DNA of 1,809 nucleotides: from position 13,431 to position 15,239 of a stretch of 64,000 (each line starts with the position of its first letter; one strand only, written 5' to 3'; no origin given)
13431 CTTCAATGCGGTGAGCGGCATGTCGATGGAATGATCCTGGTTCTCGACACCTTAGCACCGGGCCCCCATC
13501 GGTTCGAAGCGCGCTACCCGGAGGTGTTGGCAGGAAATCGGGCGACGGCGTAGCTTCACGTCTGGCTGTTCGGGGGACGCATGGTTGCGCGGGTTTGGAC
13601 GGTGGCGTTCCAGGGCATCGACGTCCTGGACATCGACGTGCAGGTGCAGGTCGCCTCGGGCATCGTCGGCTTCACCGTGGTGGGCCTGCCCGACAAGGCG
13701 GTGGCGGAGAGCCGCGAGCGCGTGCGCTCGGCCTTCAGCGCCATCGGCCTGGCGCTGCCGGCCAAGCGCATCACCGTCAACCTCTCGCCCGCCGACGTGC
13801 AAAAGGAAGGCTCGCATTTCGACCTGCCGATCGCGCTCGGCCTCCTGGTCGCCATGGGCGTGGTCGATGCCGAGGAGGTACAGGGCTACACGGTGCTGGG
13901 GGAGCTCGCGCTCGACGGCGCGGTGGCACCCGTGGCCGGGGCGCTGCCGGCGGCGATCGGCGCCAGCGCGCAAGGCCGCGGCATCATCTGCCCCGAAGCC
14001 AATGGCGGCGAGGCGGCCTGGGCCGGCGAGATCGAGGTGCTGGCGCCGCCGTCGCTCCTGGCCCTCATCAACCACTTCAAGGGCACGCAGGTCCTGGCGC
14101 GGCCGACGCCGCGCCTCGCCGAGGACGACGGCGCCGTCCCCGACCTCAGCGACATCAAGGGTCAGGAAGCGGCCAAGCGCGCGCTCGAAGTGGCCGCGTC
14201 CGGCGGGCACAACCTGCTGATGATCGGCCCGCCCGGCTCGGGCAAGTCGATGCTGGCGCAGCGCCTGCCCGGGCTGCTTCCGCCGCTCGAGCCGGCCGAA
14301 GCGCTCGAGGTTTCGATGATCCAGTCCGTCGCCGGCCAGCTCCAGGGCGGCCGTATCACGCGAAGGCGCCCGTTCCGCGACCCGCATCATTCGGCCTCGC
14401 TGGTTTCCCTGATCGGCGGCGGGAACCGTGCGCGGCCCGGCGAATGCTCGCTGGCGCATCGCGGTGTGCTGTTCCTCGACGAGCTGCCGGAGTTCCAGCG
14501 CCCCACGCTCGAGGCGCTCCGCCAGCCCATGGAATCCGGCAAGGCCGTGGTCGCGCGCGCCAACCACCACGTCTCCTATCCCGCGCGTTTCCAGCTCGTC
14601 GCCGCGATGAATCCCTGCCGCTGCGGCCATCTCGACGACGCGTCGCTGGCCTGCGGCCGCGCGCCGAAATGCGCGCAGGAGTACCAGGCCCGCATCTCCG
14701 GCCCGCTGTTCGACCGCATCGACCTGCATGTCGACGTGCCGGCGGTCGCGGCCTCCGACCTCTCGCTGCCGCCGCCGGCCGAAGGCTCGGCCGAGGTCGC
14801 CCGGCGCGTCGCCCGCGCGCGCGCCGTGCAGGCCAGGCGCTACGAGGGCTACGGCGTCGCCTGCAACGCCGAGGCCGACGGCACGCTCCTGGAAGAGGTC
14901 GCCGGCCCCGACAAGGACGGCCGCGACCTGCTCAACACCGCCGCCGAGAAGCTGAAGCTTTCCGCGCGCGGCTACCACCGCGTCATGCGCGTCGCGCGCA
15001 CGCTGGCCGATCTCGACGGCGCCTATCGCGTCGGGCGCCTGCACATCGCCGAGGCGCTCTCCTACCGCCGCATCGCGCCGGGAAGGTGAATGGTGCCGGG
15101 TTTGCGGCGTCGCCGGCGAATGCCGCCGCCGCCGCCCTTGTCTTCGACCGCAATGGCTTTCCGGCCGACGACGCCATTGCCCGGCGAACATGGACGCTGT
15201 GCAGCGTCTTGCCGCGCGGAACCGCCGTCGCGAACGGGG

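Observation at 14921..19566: Islet downstream of comM closed by a diverged internal copy of the comM 3-prime region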

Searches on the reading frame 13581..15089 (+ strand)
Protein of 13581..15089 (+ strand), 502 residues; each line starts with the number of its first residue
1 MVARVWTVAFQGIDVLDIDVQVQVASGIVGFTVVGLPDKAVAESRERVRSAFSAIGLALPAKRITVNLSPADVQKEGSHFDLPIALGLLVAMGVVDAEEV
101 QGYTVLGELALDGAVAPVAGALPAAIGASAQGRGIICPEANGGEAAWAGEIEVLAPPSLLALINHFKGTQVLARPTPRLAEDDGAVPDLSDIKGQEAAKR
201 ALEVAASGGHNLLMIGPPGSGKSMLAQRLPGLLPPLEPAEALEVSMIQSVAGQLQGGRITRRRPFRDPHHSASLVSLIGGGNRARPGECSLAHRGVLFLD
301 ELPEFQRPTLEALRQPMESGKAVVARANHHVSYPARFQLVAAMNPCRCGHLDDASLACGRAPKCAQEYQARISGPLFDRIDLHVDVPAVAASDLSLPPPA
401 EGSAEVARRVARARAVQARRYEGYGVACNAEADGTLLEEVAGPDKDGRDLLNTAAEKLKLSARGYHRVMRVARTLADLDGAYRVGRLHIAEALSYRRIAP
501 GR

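Call 8: search_protein_families(library=pfam, proteins=[window:13581-15089:+], max_evalue=0.01)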
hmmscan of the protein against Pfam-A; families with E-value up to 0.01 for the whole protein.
window:13581-15089:+ (502 aa): 10 families
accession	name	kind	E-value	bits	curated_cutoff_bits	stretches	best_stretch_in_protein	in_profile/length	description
PF01078.27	Mg_chelatase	-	3.2e-94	314.5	20.3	1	188-392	1-205/207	Magnesium chelatase, subunit ChlI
PF13541.12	ChlI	-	1.9e-39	134.7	27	1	20-141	1-121/121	Subunit ChlI of Mg-chelatase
PF13335.12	Mg_chelatase_C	-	9e-30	103.6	26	1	401-496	2-94/94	Magnesium chelatase, subunit ChlI C-terminal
PF07728.20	AAA_5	-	7.1e-10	39.5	22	1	211-355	1-132/139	AAA domain (dynein-related subfamily)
PF00493.29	MCM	-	8.6e-07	28.7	23.3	1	287-350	115-177/224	MCM P-loop domain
PF00158.32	Sigma54_activat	-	6.5e-05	23.1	20.2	0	280-344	80-142/168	Sigma-54 interaction domain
PF13191.12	AAA_16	-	0.0022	19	32.6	0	199-230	13-45/167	AAA ATPase domain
PF13401.12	AAA_22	-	0.0032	18.2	27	0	211-236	7-32/130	AAA domain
PF13671.12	AAA_33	-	0.0039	17.9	27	1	212-231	2-21/143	AAA domain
PF12775.13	AAA_7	-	0.008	16.2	25.8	0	202-229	26-53/181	P-loop containing dynein motor region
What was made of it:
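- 13581..15089 (+): Intact comM/yifB (502 aa), a YifB-family Mg-chelatase-like AAA ATPase. Pfam ChlI + Mg_chelatase + Mg_chelatase_C (call 8).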

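Call 9: find_encoding_contigs(protein=window:13581-15089:+, flank=10000, max_places=10)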
Protein window:13581-15089:+ (502 aa): no gene with exactly this product is on record in the collection.

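Call 10: find_related_loci(query=window:13581-15089:+, collection=genome_contigs, flank=10000)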
Query window:13581-15089:+ (502 aa) in genome_contigs; peptide patterns used: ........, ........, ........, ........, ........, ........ (x = any residue, [..] = any of these).
599 stretches matched a pattern (row limit reached: there are more); 529 encode a relative of the query (tblastn E <= 1e-3); the best 80 are kept; 80 distinct loci.
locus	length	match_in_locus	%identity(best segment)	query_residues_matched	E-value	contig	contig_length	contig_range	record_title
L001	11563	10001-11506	88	1-502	0e+0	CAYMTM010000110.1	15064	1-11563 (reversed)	MAG TPA_asm: uncultured Rhodospirillaceae bacterium isolate binchicken_co274_48 genome assembly, contig: NODE_10024_leng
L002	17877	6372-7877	87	1-502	0e+0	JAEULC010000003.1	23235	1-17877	MAG: Rhodospirillales bacterium isolate new MAG-111 k141_2292482, whole genome shotgun sequence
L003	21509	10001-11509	75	1-499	0e+0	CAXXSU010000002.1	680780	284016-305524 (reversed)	MAG: Alphaproteobacteria bacterium isolate cd18d32c-a82a-44c3-ae41-1116c718a0d5 genome assembly, contig: contig_2, whole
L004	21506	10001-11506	73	1-502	0e+0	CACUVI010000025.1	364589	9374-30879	Rhodospirillaceae bacterium LM-1 genome assembly, contig: MTBLM1_Contig_4, whole genome shotgun sequence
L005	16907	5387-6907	77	1-502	0e+0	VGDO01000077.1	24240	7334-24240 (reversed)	MAG: Alphaproteobacteria bacterium isolate M_DeepCast_50m_m2_111 M_DeepCast_50m_m2_111_Ga0194121_10003392, whole genome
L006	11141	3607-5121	71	1-502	0e+0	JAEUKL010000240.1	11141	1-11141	MAG: Rhodospirillaceae bacterium isolate new MAG-94 k141_849526, whole genome shotgun sequence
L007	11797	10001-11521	76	1-502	0e+0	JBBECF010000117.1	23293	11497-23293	MAG: Dongiaceae bacterium isolate LejiaF_69_107 Lejia_F_3212_length_23293_cov_61, whole genome shotgun sequence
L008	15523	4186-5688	74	1-498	0e+0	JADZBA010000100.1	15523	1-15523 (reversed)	MAG: Alphaproteobacteria bacterium isolate SJ646 c_000000123788, whole genome shotgun sequence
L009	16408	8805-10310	74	1-502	0e+0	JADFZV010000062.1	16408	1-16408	MAG: Alphaproteobacteria bacterium isolate nKLKbin1 nKLK_bin1_NODE_62_length_16408_cov_1.178920, whole genome shotgun se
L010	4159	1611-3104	76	1-498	0e+0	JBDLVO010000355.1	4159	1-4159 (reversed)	MAG: Pseudomonadota bacterium isolate littlewolfcreek_2019_sw_WHONDRS-S19S_0078_B_bin.7 scaffold_479250, whole genome sh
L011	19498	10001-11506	73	1-498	0e+0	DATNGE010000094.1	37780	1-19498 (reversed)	MAG TPA_asm: Stellaceae bacterium isolate SMAG_U11313 k141_398879, whole genome shotgun sequence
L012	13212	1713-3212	74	1-497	0e+0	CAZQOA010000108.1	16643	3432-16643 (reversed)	MAG TPA_asm: uncultured Rhizobiaceae bacterium isolate SRP193066_co1_42 genome assembly, contig: NODE_3300_length_16643_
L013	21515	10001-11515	72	1-501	0e+0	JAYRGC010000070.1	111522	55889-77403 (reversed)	MAG: Alphaproteobacteria bacterium isolate SH_SHASGE3bin.4 k141_1793201, whole genome shotgun sequence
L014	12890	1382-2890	73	1-502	0e+0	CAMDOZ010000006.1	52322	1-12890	MAG: Candidatus Marinimicrobia bacterium isolate TH-11nov19-269 genome assembly, contig: TH-11nov19-C1312, whole genome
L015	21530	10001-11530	71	1-502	0e+0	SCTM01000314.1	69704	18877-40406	MAG: Rhodospirillaceae bacterium isolate FW301_bin.2 FW301_bin.2-63518, whole genome shotgun sequence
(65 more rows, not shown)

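Call 21: find_related_loci(query=window:13581-15089:+, collection=metagenome_contigs, flank=10000)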
Query window:13581-15089:+ (502 aa) in metagenome_contigs; peptide patterns used: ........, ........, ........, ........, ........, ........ (x = any residue, [..] = any of these).
526 stretches matched a pattern; 413 encode a relative of the query (tblastn E <= 1e-3); the best 80 are kept; 80 distinct loci.
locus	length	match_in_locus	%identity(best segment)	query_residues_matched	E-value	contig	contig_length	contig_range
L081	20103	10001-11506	88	1-502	0e+0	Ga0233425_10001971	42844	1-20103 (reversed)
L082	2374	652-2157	88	1-502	0e+0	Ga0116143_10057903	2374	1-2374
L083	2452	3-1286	92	75-502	0e+0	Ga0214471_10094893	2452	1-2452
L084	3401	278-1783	75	1-502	0e+0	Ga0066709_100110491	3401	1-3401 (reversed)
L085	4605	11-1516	74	1-498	0e+0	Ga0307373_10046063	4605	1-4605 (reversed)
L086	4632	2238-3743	74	1-498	0e+0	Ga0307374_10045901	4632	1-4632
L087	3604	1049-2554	74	1-502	0e+0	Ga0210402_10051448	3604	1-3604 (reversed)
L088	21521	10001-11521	77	1-502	0e+0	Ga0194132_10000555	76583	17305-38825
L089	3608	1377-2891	73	1-501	0e+0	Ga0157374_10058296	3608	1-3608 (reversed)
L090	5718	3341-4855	72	1-501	0e+0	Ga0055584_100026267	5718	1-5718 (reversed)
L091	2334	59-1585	75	1-502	0e+0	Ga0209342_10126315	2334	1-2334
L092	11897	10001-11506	73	1-498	0e+0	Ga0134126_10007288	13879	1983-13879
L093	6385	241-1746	73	1-498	0e+0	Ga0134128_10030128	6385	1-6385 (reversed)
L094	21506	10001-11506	73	1-502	0e+0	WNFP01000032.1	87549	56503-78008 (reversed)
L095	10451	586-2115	73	1-502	0e+0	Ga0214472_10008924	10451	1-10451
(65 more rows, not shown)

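Call 39: find_homologous_proteins(query=window:13581-15089:+, max_evalue=1e-100)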
Query window:13581-15089:+ (502 aa): 7998 proteins with E <= 1e-100 among 8000 candidates; the best 120 are listed.
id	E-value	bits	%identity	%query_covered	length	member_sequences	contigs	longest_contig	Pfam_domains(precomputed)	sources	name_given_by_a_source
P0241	0.0e+0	1092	100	100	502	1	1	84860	PF13335.13,PF00493.30,PF07728.21,PF01078.28,PF13541.13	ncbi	-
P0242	0.0e+0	1062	97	100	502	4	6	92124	PF13335.13,PF00493.30,PF07728.21,PF01078.28,PF13541.13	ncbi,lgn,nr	ncbi:MAG: YifB family Mg chelatase-like AAA ATPase [Alphaproteobacteria bacterium]|nr:YifB family Mg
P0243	0.0e+0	1019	92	100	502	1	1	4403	PF00158.33,PF13335.13,PF00493.30,PF07728.21,PF01078.28,PF13541.13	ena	-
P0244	1.8e-291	985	89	100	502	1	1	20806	PF13335.13,PF00493.30,PF07728.21,PF01078.28,PF13541.13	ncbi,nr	ncbi:MAG: YifB family Mg chelatase-like AAA ATPase [Alphaproteobacteria bacterium]|nr:YifB family Mg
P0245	3.1e-290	981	89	100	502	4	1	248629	PF13335.13,PF00493.30,PF07728.21,PF01078.28,PF13541.13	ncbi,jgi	jgi:magnesium chelatase family protein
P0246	7.0e-290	980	88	100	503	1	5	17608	PF13335.13,PF00493.30,PF07728.21,PF01078.28,PF13541.13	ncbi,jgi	jgi:magnesium chelatase family protein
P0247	1.9e-286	969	89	100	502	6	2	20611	PF00158.33,PF13335.13,PF00493.30,PF07728.21,PF01078.28,PF13541.13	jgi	jgi:magnesium chelatase family protein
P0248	1.0e-284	963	87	100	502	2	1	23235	PF13335.13,PF00493.30,PF07728.21,PF01078.28,PF13541.13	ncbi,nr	ncbi:MAG: YifB family Mg chelatase-like AAA ATPase [Rhodospirillales bacterium]|nr:YifB family Mg ch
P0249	1.2e-284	963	88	100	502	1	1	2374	PF13335.13,PF00493.30,PF07728.21,PF01078.28,PF13541.13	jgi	-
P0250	1.7e-284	962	87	100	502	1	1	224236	PF00158.33,PF13335.13,PF00493.30,PF07728.21,PF01078.28,PF13541.13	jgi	jgi:magnesium chelatase family protein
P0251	5.6e-284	961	87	100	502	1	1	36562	PF13335.13,PF00493.30,PF07728.21,PF01078.28,PF13541.13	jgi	-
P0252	6.6e-277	937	88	97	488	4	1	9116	PF00158.33,PF13335.13,PF00493.30,PF07728.21,PF01078.28,PF13541.13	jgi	jgi:magnesium chelatase family protein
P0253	4.9e-251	852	78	100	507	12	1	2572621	PF13335.13,PF00493.30,PF07728.21,PF01078.28,PF13541.13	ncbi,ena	-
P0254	5.8e-249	845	78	100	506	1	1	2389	PF13335.13,PF00493.30,PF07728.21,PF01078.28,PF13541.13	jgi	-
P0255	1.7e-247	840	78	99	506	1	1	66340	PF13335.13,PF00493.30,PF07728.21,PF01078.28,PF13541.13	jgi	-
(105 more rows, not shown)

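Call 40: find_encoding_contigs(protein=P0241, flank=10000, max_places=4)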
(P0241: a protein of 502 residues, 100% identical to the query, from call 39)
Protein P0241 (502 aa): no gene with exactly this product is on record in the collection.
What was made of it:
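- Tried and rejected: Exact-sequence look-up of the window's ComM, and of P0241 (listed as 100% identical, NCBI contig of 84,860 nt), found nothing, so the source record could not be read (calls 9, 40).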

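Call 41: find_encoding_contigs(protein=P0246, flank=10000, max_places=6)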
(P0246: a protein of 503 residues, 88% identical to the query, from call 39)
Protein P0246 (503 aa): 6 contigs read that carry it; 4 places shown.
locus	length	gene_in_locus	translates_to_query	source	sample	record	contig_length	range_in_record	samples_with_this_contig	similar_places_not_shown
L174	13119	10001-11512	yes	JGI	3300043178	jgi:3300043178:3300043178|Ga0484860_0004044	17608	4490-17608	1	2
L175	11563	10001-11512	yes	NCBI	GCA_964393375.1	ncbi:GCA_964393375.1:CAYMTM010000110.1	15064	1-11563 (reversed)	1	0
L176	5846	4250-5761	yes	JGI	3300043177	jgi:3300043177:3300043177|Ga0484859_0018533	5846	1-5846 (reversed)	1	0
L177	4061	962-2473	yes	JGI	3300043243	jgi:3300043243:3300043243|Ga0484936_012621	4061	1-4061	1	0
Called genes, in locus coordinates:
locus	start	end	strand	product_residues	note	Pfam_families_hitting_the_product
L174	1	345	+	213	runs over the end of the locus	PF01725:Ham1p_like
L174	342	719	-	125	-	PF19883:DUF6356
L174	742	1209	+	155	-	PF13404:HTH_AsnC-type, PF13412:HTH_24, PF01037:AsnC_trans_reg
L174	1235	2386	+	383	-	PF04055:Radical_SAM, PF06969:HemN_C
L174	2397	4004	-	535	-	PF04348:LppC, PF13458:Peripla_BP_6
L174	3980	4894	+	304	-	PF00590:TP_methylase, PF23016:RsmI_C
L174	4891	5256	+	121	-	PF02021:UPF0102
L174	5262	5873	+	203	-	PF04972:BON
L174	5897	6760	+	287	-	PF13369:Transglut_core2, PF13371:TPR_9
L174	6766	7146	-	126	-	-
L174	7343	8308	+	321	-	PF02951:GSH-S_N, PF02955:GSH-S_ATP, PF08443:RimK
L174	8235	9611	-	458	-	PF02653:BPD_transp_2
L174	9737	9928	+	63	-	-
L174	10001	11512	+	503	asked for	PF13541:ChlI, PF00493:MCM (faint), PF01078:Mg_chelatase, PF07728:AAA_5, PF13335:Mg_chelatase_C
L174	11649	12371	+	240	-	PF02371:Transposase_20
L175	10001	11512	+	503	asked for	PF13541:ChlI, PF00493:MCM (faint), PF01078:Mg_chelatase, PF07728:AAA_5, PF13335:Mg_chelatase_C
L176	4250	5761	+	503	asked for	PF13541:ChlI, PF00493:MCM (faint), PF01078:Mg_chelatase, PF07728:AAA_5, PF13335:Mg_chelatase_C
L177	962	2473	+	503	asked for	PF13541:ChlI, PF00493:MCM (faint), PF01078:Mg_chelatase, PF07728:AAA_5, PF13335:Mg_chelatase_C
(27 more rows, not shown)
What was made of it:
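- ISs do land after comM in B-types: the L001 lineage has an IS110-type gene 137 nt after comM (call 41).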

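Call 42: find_encoding_contigs(protein=P0242, flank=8000, max_places=8)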
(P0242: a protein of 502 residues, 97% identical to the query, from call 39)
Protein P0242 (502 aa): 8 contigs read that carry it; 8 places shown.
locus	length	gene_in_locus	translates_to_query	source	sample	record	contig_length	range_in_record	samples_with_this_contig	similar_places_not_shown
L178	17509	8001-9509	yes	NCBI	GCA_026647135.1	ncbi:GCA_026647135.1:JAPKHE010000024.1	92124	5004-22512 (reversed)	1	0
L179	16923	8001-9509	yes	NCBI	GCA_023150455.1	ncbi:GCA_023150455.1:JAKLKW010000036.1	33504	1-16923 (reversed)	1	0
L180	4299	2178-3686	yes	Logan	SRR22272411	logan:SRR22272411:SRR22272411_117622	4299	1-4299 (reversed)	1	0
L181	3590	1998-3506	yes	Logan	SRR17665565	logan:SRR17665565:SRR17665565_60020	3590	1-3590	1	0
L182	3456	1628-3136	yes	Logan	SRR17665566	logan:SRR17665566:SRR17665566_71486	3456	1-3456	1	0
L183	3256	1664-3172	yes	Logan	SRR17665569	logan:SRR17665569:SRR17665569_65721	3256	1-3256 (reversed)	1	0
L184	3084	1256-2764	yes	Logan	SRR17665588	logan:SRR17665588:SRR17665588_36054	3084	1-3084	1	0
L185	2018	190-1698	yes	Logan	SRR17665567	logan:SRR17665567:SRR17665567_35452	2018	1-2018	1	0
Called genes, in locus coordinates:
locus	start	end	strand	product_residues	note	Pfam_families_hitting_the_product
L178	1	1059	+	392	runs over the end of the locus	PF04055:Radical_SAM, PF06969:HemN_C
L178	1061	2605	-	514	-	PF04348:LppC, PF13458:Peripla_BP_6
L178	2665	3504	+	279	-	PF00590:TP_methylase, PF23016:RsmI_C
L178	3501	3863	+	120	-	PF02021:UPF0102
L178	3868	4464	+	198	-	PF04972:BON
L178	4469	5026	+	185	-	PF13371:TPR_9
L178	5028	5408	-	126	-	-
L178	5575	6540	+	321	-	PF02951:GSH-S_N, PF02955:GSH-S_ATP, PF08443:RimK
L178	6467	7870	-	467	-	PF02653:BPD_transp_2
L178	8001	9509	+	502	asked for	PF13541:ChlI, PF00493:MCM (faint), PF01078:Mg_chelatase, PF07728:AAA_5, PF13335:Mg_chelatase_C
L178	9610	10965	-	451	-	PF00211:Guanylate_cyc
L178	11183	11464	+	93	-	-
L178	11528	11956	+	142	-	PF00571:CBS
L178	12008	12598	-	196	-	PF03264:Cytochrom_NNT, PF14522:Cytochrome_C7 (faint), PF14537:Cytochrom_c3_2 (faint)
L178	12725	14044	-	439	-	PF09459:EB_dh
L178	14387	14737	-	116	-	-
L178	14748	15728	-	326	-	-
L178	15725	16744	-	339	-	PF01223:Endonuclease_NS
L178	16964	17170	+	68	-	-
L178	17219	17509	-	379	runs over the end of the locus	PF25487:ETR1_N, PF07536:HWE_HK (weak), PF07568:HisKA_2, PF13581:HATPase_c_2, PF02518:HATPase_c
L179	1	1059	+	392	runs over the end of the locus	PF04055:Radical_SAM, PF06969:HemN_C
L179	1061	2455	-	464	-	PF04348:LppC, PF13458:Peripla_BP_6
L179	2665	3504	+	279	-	PF00590:TP_methylase, PF23016:RsmI_C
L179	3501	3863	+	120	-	PF02021:UPF0102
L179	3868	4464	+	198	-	PF04972:BON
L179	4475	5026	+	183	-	PF13371:TPR_9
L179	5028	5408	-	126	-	-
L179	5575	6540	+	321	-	PF02951:GSH-S_N, PF02955:GSH-S_ATP, PF08443:RimK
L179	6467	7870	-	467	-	PF02653:BPD_transp_2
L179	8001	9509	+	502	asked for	PF13541:ChlI, PF00493:MCM (faint), PF01078:Mg_chelatase, PF07728:AAA_5, PF13335:Mg_chelatase_C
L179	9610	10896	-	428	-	PF00211:Guanylate_cyc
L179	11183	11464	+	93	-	-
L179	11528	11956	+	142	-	PF00571:CBS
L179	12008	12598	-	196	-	PF03264:Cytochrom_NNT, PF14522:Cytochrome_C7 (faint), PF14537:Cytochrom_c3_2 (faint)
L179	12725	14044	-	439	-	PF09459:EB_dh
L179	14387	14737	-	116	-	-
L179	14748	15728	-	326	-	-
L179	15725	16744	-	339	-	PF01223:Endonuclease_NS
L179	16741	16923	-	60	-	?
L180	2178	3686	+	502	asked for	PF13541:ChlI, PF00493:MCM (faint), PF01078:Mg_chelatase, PF07728:AAA_5, PF13335:Mg_chelatase_C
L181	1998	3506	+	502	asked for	PF13541:ChlI, PF00493:MCM (faint), PF01078:Mg_chelatase, PF07728:AAA_5, PF13335:Mg_chelatase_C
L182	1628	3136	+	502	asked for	PF13541:ChlI, PF00493:MCM (faint), PF01078:Mg_chelatase, PF07728:AAA_5, PF13335:Mg_chelatase_C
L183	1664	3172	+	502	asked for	PF13541:ChlI, PF00493:MCM (faint), PF01078:Mg_chelatase, PF07728:AAA_5, PF13335:Mg_chelatase_C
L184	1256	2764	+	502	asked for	PF13541:ChlI, PF00493:MCM (faint), PF01078:Mg_chelatase, PF07728:AAA_5, PF13335:Mg_chelatase_C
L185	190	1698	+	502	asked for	PF13541:ChlI, PF00493:MCM (faint), PF01078:Mg_chelatase, PF07728:AAA_5, PF13335:Mg_chelatase_C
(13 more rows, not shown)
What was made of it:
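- The same comM-cyclase adjacency occurs in a second MAG (L179); of the six short contigs, four show a gene fragment on the opposite strand 100 nt after comM, as the cyclase lies in L178/L179, and the other two end too soon (call 42).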

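Call 47: find_encoding_contigs(protein=P0244, flank=10000, max_places=4)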
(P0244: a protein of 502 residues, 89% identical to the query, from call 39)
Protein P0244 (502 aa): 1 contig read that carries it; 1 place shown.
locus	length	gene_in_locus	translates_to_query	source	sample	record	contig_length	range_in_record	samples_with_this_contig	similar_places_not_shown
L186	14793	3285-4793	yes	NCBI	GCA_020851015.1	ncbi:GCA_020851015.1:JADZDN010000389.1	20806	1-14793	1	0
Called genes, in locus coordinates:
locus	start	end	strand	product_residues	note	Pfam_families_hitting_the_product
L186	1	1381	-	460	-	PF02653:BPD_transp_2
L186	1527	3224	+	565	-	-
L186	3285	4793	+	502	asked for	PF13541:ChlI, PF00493:MCM (faint), PF01078:Mg_chelatase, PF07728:AAA_5, PF13335:Mg_chelatase_C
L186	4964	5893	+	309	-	PF00126:HTH_1, PF03466:LysR_substrate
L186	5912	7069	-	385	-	PF01321:Creatinase_N, PF00557:Peptidase_M24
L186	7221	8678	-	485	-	PF00155:Aminotran_1_2, PF01041:DegT_DnrJ_EryC1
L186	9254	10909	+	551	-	PF08447:PAS_3 (weak), PF00512:HisKA, PF02518:HATPase_c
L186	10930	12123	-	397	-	-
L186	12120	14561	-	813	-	PF07690:MFS_1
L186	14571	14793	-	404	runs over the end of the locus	PF07478:Dala_Dala_lig_C, PF13535:ATP-grasp_4 (faint)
